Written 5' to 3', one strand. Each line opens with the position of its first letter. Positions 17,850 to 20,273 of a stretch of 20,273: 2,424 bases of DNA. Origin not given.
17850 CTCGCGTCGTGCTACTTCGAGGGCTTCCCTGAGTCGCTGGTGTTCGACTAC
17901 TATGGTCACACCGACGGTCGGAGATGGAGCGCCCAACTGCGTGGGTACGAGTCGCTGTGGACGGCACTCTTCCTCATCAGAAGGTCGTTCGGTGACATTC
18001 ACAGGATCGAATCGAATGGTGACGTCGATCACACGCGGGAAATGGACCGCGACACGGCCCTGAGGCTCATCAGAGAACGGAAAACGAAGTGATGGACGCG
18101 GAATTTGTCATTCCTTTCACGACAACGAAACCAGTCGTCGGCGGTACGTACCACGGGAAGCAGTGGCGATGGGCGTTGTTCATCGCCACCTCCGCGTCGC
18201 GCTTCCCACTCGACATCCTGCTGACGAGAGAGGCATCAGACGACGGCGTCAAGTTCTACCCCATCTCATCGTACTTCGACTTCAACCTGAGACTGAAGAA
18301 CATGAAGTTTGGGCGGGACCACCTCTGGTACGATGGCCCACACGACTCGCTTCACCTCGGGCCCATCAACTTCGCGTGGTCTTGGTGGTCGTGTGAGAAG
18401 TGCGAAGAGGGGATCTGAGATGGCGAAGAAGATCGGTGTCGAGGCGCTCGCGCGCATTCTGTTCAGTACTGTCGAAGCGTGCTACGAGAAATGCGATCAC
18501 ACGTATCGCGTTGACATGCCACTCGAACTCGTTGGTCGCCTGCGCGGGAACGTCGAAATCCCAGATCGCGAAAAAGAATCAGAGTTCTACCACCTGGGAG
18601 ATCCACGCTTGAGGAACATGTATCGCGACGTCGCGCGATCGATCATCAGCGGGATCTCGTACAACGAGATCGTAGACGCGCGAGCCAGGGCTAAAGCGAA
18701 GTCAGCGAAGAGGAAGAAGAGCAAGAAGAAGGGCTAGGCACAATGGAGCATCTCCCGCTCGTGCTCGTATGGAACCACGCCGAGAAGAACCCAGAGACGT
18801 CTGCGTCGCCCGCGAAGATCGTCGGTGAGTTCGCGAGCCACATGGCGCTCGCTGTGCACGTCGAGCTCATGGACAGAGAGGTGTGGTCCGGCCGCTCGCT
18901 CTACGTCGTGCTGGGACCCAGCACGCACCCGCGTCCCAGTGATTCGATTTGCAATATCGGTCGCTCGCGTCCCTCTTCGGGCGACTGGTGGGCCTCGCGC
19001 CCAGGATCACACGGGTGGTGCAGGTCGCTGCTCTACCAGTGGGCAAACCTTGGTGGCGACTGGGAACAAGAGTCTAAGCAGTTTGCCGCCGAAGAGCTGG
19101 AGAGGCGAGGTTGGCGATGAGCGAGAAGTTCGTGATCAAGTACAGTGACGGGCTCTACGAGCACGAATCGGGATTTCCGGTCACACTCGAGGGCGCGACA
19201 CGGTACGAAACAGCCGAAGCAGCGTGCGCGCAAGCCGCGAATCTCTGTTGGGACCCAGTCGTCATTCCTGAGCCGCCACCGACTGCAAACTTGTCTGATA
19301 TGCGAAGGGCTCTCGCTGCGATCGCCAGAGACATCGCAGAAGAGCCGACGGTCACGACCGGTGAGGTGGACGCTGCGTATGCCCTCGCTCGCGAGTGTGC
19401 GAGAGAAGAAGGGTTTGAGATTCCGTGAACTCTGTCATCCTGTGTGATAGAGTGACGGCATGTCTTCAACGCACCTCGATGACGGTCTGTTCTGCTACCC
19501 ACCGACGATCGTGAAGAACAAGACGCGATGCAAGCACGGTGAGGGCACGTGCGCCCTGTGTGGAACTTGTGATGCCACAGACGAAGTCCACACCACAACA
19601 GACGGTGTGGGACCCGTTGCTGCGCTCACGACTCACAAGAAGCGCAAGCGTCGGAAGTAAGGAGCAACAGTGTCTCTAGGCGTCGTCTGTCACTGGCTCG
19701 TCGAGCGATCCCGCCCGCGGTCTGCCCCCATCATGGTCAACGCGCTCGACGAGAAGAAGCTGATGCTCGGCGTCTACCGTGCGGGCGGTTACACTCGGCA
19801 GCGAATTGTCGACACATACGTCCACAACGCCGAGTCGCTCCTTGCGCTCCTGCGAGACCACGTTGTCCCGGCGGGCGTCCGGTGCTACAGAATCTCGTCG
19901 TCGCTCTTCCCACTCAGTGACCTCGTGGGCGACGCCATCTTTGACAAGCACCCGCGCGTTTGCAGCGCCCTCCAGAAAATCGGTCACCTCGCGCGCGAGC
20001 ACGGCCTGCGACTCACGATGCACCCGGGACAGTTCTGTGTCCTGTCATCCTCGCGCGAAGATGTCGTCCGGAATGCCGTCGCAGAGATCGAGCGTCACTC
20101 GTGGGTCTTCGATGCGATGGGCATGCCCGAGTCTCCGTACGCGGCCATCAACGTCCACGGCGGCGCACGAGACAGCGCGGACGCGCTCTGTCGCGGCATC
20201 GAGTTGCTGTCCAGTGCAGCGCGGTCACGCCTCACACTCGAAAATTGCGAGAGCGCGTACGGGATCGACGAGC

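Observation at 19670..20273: Unlisted, window-truncated UvdE-like UV-damage endonuclease gene with a strong SD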

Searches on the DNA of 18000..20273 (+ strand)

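Call 8: search_dna_similar(query=window:18000-20273:+, collection=phages, mode=near, max_rows=25)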
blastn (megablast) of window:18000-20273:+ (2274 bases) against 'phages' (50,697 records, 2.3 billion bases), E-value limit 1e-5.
No match.
